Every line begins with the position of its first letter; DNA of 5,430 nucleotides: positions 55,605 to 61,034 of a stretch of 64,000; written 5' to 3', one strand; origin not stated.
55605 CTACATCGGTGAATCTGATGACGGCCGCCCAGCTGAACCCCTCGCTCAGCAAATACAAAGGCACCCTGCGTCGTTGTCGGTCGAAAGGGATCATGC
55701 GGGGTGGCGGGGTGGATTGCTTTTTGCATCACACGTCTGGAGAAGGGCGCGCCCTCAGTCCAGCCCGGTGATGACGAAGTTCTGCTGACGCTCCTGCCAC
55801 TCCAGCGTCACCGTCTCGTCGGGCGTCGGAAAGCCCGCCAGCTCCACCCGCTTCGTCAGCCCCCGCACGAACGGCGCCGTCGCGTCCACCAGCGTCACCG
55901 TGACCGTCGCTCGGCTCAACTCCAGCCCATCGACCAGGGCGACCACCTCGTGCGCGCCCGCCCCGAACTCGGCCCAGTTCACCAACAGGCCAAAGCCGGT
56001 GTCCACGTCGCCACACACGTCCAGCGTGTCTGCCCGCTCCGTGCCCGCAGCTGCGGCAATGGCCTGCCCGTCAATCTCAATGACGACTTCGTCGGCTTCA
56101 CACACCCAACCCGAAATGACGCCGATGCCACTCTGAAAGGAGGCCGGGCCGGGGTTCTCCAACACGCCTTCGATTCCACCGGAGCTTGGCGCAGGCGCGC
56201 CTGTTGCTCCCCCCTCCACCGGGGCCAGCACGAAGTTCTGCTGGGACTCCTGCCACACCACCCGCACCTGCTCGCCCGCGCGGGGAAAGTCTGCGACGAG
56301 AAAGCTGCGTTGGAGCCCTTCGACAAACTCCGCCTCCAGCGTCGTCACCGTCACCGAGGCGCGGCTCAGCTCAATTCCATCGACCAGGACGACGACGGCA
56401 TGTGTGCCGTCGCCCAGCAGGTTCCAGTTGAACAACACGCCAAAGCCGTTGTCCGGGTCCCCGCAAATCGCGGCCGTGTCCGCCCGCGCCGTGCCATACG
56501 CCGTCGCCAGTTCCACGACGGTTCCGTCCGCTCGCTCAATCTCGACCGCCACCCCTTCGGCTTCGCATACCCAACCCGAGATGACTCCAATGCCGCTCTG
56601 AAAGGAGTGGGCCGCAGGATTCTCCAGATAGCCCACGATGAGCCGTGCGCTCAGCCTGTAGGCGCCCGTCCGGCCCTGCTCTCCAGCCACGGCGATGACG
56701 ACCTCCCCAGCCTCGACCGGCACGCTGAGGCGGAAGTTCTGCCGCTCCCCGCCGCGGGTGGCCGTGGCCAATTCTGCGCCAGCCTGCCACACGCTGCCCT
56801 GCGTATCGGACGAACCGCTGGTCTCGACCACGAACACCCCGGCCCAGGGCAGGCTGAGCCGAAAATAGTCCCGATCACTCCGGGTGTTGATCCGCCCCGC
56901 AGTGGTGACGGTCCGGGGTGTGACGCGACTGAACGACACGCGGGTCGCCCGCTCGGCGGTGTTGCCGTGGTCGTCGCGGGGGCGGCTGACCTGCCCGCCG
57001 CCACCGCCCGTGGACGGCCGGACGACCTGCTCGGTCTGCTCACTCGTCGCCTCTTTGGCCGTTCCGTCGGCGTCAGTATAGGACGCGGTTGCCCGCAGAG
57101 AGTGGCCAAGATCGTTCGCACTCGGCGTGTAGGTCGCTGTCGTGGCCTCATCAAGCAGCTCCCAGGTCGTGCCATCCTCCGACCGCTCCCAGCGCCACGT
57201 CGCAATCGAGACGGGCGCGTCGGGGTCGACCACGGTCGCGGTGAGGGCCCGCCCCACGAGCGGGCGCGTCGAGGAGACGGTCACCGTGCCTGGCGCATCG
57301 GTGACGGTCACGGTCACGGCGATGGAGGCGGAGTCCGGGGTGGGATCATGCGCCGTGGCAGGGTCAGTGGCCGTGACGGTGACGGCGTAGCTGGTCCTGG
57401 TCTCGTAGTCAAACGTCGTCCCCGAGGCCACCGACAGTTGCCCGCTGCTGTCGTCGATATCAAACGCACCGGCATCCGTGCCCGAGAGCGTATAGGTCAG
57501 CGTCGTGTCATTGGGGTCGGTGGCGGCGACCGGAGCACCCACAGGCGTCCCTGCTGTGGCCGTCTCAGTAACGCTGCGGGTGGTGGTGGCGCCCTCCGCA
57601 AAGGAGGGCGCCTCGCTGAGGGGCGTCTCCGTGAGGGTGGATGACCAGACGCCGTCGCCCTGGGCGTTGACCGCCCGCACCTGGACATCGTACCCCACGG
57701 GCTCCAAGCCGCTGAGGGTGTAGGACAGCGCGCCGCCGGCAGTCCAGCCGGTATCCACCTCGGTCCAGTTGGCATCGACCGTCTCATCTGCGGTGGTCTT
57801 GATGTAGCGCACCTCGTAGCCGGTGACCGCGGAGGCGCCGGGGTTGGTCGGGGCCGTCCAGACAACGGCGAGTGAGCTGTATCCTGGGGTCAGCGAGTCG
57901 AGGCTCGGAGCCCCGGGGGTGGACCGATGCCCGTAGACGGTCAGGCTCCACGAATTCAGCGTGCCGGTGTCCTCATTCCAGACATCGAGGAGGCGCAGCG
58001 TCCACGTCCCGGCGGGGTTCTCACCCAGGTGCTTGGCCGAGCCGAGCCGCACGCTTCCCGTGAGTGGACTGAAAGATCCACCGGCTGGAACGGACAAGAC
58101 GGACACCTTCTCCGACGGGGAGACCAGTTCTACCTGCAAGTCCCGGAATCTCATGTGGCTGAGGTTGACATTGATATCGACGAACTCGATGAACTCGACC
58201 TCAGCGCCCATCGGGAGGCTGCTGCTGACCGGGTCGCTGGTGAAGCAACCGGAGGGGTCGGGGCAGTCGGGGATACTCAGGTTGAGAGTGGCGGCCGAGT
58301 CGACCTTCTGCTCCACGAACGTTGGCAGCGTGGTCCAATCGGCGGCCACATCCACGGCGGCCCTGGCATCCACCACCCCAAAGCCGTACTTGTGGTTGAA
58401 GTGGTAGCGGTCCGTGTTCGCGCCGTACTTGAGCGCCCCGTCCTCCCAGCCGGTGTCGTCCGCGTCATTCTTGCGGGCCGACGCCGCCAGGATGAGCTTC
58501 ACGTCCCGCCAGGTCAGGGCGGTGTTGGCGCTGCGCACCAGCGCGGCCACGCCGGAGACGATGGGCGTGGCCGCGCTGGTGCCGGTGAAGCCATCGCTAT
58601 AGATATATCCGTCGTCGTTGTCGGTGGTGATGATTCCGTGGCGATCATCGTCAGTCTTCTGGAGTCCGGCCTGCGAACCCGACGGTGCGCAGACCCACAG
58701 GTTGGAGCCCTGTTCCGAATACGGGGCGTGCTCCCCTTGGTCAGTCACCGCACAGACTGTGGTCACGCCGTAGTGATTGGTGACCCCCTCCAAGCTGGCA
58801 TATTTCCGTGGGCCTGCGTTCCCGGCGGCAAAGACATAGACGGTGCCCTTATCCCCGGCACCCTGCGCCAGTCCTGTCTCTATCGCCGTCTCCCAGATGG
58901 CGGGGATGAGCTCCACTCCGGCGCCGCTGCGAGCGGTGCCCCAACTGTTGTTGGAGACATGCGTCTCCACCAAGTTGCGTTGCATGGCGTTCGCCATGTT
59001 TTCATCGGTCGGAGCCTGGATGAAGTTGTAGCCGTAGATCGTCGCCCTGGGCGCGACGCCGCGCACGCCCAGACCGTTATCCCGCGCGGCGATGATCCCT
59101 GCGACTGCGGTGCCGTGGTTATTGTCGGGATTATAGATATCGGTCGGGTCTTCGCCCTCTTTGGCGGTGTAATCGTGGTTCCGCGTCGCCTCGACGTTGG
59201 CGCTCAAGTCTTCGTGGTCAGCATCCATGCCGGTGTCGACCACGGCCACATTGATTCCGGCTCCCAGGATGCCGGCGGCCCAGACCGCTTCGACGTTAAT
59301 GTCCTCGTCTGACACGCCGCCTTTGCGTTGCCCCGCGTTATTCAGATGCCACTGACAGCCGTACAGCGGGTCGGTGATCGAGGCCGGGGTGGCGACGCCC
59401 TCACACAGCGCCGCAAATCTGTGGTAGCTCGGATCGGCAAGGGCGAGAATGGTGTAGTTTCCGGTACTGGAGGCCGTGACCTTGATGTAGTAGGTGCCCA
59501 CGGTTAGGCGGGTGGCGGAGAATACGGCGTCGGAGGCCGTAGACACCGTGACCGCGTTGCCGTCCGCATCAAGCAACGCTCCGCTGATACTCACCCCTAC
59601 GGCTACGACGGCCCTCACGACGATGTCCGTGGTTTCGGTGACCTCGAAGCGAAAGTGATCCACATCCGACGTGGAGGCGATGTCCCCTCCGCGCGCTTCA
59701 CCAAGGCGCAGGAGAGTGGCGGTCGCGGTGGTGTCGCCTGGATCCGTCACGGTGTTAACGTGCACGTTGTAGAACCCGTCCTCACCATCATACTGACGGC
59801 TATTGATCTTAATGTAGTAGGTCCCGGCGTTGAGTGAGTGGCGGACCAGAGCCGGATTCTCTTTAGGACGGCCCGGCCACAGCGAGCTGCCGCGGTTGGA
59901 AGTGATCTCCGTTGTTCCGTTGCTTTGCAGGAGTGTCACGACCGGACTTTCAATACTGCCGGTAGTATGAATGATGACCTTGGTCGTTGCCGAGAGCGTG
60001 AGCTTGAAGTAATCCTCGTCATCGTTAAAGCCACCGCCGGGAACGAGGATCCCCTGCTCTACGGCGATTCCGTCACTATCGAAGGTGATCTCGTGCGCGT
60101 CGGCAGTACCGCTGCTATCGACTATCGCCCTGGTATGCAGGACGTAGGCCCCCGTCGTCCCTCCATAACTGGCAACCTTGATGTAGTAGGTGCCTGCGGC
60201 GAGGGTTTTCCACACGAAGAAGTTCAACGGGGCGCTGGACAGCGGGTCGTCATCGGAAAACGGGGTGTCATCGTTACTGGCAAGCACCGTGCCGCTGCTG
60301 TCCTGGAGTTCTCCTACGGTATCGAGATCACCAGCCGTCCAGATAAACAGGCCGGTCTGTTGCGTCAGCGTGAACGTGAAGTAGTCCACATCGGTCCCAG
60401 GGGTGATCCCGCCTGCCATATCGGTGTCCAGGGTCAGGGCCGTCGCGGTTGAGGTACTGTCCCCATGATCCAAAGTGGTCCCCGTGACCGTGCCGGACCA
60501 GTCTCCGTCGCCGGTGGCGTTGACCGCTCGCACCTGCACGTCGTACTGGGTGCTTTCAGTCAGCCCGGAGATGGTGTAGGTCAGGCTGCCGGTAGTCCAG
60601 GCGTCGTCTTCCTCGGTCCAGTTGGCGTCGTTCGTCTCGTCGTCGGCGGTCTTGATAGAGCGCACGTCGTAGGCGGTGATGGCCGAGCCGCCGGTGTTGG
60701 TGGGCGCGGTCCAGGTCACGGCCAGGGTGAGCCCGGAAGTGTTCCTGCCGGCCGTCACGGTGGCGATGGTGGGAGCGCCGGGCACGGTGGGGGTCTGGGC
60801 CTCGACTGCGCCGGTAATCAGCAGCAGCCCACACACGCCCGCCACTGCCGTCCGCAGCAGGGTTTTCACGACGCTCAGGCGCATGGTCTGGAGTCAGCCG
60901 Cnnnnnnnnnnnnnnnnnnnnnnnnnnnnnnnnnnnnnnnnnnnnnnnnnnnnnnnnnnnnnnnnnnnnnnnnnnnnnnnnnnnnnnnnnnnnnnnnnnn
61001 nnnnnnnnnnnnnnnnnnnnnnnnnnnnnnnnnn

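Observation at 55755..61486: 1709-aa kexin-like subtilase carrying the same C-terminal cassette, preceded by a secreted stand-alone propeptide-like protein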

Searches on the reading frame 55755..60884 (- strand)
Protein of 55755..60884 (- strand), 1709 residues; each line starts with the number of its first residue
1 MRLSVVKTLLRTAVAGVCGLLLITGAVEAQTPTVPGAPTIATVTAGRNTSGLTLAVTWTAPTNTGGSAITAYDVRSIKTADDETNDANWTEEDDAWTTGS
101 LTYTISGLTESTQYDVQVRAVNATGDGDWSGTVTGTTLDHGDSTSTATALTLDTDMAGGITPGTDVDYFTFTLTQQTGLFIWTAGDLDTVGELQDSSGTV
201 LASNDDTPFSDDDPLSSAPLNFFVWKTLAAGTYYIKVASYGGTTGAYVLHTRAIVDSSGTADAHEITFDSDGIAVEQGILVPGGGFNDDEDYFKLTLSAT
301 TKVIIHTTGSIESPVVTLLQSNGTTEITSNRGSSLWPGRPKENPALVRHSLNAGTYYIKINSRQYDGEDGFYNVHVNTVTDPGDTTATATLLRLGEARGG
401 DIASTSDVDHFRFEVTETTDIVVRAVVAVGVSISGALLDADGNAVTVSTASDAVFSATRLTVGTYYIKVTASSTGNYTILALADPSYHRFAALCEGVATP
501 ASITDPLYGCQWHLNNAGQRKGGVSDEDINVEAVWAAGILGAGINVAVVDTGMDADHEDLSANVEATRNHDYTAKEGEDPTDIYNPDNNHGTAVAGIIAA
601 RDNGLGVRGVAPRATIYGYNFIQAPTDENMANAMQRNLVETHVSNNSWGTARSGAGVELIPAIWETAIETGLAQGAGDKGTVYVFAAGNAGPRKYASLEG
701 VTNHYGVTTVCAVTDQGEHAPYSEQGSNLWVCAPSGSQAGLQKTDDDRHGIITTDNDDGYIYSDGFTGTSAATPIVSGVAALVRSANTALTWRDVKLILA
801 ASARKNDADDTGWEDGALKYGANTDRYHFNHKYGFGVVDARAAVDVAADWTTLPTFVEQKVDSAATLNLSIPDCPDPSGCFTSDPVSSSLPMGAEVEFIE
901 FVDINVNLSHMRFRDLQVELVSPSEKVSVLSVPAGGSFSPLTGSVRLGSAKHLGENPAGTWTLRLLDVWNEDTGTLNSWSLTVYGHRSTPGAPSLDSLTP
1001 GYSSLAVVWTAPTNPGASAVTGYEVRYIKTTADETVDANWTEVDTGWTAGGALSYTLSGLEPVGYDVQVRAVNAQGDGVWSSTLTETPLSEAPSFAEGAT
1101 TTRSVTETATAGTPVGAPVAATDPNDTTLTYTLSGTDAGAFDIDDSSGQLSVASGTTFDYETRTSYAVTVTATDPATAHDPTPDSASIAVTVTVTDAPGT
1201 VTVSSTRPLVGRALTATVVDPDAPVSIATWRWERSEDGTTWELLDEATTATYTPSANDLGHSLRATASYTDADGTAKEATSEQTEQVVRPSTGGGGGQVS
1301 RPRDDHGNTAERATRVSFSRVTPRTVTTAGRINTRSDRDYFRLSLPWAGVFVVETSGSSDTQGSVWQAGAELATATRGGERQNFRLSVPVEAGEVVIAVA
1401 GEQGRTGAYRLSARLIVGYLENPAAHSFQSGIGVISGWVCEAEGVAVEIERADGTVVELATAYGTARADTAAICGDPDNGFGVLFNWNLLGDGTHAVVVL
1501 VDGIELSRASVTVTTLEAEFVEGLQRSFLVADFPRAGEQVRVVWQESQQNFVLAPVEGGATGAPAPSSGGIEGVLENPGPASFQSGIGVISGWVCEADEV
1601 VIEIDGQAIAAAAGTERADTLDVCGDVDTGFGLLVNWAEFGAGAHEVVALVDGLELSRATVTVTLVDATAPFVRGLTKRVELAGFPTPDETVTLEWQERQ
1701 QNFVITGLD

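Call 6: search_protein_families(library=pfam, proteins=[window:55755-60884:-], max_evalue=0.1)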
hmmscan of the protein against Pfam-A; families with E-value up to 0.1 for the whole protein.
window:55755-60884:- (1709 aa): 10 families
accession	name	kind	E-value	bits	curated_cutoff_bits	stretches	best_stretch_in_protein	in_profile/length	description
PF00082.27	Peptidase_S8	-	3.2e-43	148.6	21.8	1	541-836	1-288/288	Subtilase family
PF00041.27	fn3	-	6e-21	74.9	25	2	37-135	2-83/84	Fibronectin type III domain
PF01483.27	P_proprotein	-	5.1e-16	59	21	1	900-982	2-85/86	Proprotein convertase P-domain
PF00028.23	Cadherin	-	2.4e-09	37.9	28.8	1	1104-1195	4-93/93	Cadherin domain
PF04151.21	PPC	-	3e-07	31.6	25.9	2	165-239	1-70/70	Bacterial pre-peptidase C-terminal domain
PF25059.1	FN3_DSCAM-DSCAML_C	-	2.4e-06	28.2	39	1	64-134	15-78/89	DSCAM/DSCAML C-terminal Fn3-like domain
PF16656.11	Pur_ac_phosph_N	-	0.00076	20.4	30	1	53-137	14-93/93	Purple acid Phosphatase, N-terminal domain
PF25788.1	Ig_Rha78A_N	-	0.01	16.5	27.4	1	55-134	21-98/105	Rha78A-like, N-terminal immunoglobulin domain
PF09175.15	Vit_b-sht_shell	-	0.018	15.3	27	1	816-862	63-109/167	Vitellinogen, beta-sheet shell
PF24421.1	Ig_J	-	0.088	13.4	29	0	405-473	20-86/104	Tip attachment protein J, Ig-like domain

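Call 7: search_protein_families(library=ncbifam, proteins=[window:55755-60884:-], max_evalue=0.1)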
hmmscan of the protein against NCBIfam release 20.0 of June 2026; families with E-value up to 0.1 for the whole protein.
window:55755-60884:- (1709 aa): 4 families
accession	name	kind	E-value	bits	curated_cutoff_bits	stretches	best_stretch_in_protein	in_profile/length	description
TIGR03921.1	T7SS_mycosin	equivalog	1.5e-31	109.8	278.75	1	530-845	2-286/353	type VII secretion-associated serine protease mycosin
NF040553.1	SGO_0316_fam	subfamily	0.00028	18.6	1400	1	524-559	266-303/1486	SGO_0316/SGO_0317 family LPXTG-anchored serine peptidase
TIGR04183.1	Por_Secre_tail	domain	0.0035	17.3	23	0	437-474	25-62/72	T9SS type A sorting domain-containing protein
NF049966.1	QH_SP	equivalog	0.076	12.4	165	0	546-601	2-53/219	subtilisin-like serine protease QhpE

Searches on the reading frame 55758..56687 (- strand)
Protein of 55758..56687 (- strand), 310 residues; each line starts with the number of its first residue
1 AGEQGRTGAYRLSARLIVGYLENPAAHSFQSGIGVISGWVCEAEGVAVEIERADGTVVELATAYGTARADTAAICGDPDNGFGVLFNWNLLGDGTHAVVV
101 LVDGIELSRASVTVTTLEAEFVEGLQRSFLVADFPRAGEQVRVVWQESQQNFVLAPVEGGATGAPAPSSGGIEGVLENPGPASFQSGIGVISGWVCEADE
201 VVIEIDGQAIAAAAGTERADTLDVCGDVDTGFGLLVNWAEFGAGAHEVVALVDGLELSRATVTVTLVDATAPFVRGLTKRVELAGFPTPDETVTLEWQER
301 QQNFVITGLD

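Call 56: search_protein_families(library=pfam, proteins=[window:55758-56573:-], max_evalue=1)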
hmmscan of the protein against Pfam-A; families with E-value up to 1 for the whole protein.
window:55758-56573:- (272 aa): 5 families
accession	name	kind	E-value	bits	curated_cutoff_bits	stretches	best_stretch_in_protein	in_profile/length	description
PF22923.1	KIF2A-like_1st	-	0.057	13.5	27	0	7-19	7-19/55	Kinesin-like protein KIF2A-like, N-terminal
PF19054.6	DUF5753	-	0.07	13.2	23.4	0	220-263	100-143/178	Domain of unknown function (DUF5753)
PF22969.3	Ig_NUP210_2nd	-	0.17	12.1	27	0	56-83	76-103/109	NUP210 Ig-like domain 2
PF22015.1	OSBS_N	-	0.18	12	27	0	42-56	33-47/78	O-succinylbenzoate synthase, N-terminal domain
PF22984.1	RM6_Med14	-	0.31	11.6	27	0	251-268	23-40/69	Mediator of RNA polymerase II transcription subunit 14, RM6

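Call 59: find_homologous_proteins(query=window:55758-56687:-, max_evalue=0.001)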
Query window:55758-56687:- (310 aa): 764 proteins with E <= 0.001 among 8000 candidates; the best 120 are listed.
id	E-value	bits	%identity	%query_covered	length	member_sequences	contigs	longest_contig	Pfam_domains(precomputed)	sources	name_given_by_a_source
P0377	4.3e-165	567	58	95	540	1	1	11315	-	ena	-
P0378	1.7e-158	545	83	99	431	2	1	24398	-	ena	-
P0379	3.9e-158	544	82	100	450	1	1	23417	-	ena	-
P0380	1.9e-157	541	78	100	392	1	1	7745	-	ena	-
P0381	6.8e-157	540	82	97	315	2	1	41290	-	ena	-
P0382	2.4e-155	535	81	98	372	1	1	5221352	-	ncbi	-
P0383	4.7e-155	534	77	100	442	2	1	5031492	-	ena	-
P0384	6.0e-154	530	77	100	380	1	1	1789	-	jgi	-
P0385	1.9e-152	525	77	98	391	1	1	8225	-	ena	-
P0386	3.5e-151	521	84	94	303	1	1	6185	-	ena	-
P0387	7.0e-151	520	75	100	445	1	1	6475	-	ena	-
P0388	2.5e-138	479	72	98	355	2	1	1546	-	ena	-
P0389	9.5e-135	467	81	86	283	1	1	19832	-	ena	-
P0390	1.4e-122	427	68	93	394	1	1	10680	-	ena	-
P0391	8.2e-122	424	78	80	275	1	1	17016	-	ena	-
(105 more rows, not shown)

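Call 68: predict_structure(alignment_id=A3)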
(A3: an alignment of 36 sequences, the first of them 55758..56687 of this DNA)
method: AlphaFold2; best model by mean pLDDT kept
length: 310 residues; sequences in the alignment: 36
mean_pLDDT: 68.0   pTM: 0.45
mean pLDDT of the five models: 68.0, 64.1, 62.8, 62.3, 54.4
residues with pLDDT >= 90: 49; 70-90: 125; 50-70: 60; < 50: 76
segments of 3 or more residues with pLDDT < 50: 1-4, 119-136, 139-141, 143-170, 267-280, 297-303
pLDDT, mean of each block of 10 residues (from residue 1): 56 81 77 78 89 91 72 85 76 90 93 67 34 44 38 30 31 77 60 86 88 72 83 72 86 92 58 36 59 53 52
secondary structure, 60 per line:
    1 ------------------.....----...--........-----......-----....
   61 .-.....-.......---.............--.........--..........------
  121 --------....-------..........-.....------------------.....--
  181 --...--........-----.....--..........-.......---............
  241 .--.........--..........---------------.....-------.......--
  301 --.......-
elements in order: E19-23 E28-30 E33-40 E46-51 E57-61 E63-67 H69-75 E79-87 H88-91 E94-102 E105-114 E129-132 E140-146 E151-155 E174-178 E183-185 E188-195 E201-205 E208-217 H219-225 E229-237 H238-241 E244-252 E255-264 E280-284 E292-298 E303-309

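Call 70: fold_search(model_id=the predicted structure, library=pdb)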
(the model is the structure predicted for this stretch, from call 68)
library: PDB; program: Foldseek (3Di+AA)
matches with E <= 10: 1984; with E <= 0.001: 985
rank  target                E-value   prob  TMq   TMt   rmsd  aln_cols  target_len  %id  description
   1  6fwx_A                1.6e-06  1.00  0.19  0.27  20.9       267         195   10  Chimeric titin Z1Z2-Z1Z2 tandem (Z1212) functionalized with a GRGDS exogenous peptide from fibronectin (released 2019-03-27)
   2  6fax_L                2.5e-06  1.00  0.20  0.28  17.9       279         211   10  Complex of Human CD40 Ectodomain with Lob 7.4 Fab (released 2018-02-07)
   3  6fwx_B                2.6e-06  1.00  0.18  0.26  17.0       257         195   10  Chimeric titin Z1Z2-Z1Z2 tandem (Z1212) functionalized with a GRGDS exogenous peptide from fibronectin (released 2019-03-27)
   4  5fhx_L                3.8e-06  1.00  0.20  0.18  22.6       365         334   10  CRYSTAL STRUCTURE OF CODV IN COMPLEX WITH IL4 AT 2.55 Ang. RESOLUTION. (released 2016-03-30)
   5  5lfr_A                5.3e-06  1.00  0.21  0.21  30.0       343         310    8  Crystal structure of glycosylated Myelin-associated glycoprotein (MAG) Ig1-3 (released 2016-12-14)
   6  2a38_A                5.9e-06  1.00  0.19  0.27  19.1       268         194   10  Crystal structure of the N-Terminus of titin (released 2006-06-24)
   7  1ya5_A                6.9e-06  1.00  0.19  0.28  19.8       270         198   10  Crystal structure of the titin domains z1z2 in complex with telethonin (released 2005-12-20)
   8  2f8v_C                7.3e-06  1.00  0.18  0.27  21.6       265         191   12  Structure of full length telethonin in complex with the N-terminus of titin (released 2006-06-27)
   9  3iu4_L                7.3e-06  1.00  0.19  0.26  18.3       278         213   10  anti NeuGcGM3 ganglioside chimeric antibody chP3 (released 2009-12-08)
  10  4p3c_L                8.1e-06  1.00  0.20  0.27  17.8       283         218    9  MT1-MMP:Fab complex (Form I) (released 2014-12-17)
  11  2rjm                  9.0e-06  0.99  0.19  0.20  32.8       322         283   10  3Ig structure of titin domains I67-I69 E-to-A mutated variant (released 2008-01-22)
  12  4y61_A                9.5e-06  1.00  0.22  0.19  14.7       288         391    9  Crystal structure of the complex between Slitrk2 LRR1 and PTP delta Ig1-Fn1 (released 2015-06-03)
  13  8shv_L                9.5e-06  1.00  0.20  0.27  16.9       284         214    9  38B7 unliganded (released 2024-12-25)
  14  6p67_B                1.0e-05  1.00  0.22  0.30  17.8       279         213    9  Crystal Structure of a Complex of human IL-7Ralpha with an anti-IL-7Ralpha 2B8 Fab (released 2019-09-04)
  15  6tke_LLL              1.0e-05  1.00  0.20  0.27  17.8       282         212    9  ChiLob 7/4 H2 HC-C224S Kappa LC-C214S F(ab')2 (released 2021-06-09)
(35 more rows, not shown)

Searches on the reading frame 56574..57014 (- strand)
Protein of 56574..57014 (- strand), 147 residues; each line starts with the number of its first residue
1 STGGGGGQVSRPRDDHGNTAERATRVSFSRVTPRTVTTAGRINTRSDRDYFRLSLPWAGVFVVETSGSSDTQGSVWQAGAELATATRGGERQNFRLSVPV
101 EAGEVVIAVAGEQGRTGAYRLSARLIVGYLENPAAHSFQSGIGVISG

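Call 56: search_protein_families(library=pfam, proteins=[window:56574-57014:-], max_evalue=1)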
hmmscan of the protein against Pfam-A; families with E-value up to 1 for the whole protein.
window:56574-57014:- (147 aa): 1 family
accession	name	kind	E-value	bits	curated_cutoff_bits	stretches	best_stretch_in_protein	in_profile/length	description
PF19354.4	DUF5931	-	0.062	13.6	27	1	67-106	98-137/175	Family of unknown function (DUF5931)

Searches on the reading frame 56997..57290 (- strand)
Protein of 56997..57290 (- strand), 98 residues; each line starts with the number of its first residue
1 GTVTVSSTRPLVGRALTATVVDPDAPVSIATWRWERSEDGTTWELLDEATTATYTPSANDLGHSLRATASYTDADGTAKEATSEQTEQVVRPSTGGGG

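Call 56: search_protein_families(library=pfam, proteins=[window:56997-57290:-], max_evalue=1)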
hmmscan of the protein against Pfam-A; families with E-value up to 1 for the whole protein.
window:56997-57290:- (98 aa): 3 families
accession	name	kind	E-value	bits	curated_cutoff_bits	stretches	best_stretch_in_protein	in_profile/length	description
PF23197.1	IG_AIR9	-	0.014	15.7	27.5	1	32-69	33-70/87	AIR9 A9 domain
PF16709.11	SCAB-Ig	-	0.015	15.8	27.6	1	22-73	20-72/98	Ig domain of plant-specific actin-binding protein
PF17892.7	Cadherin_5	-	0.022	15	26.5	1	36-86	49-94/98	Cadherin-like domain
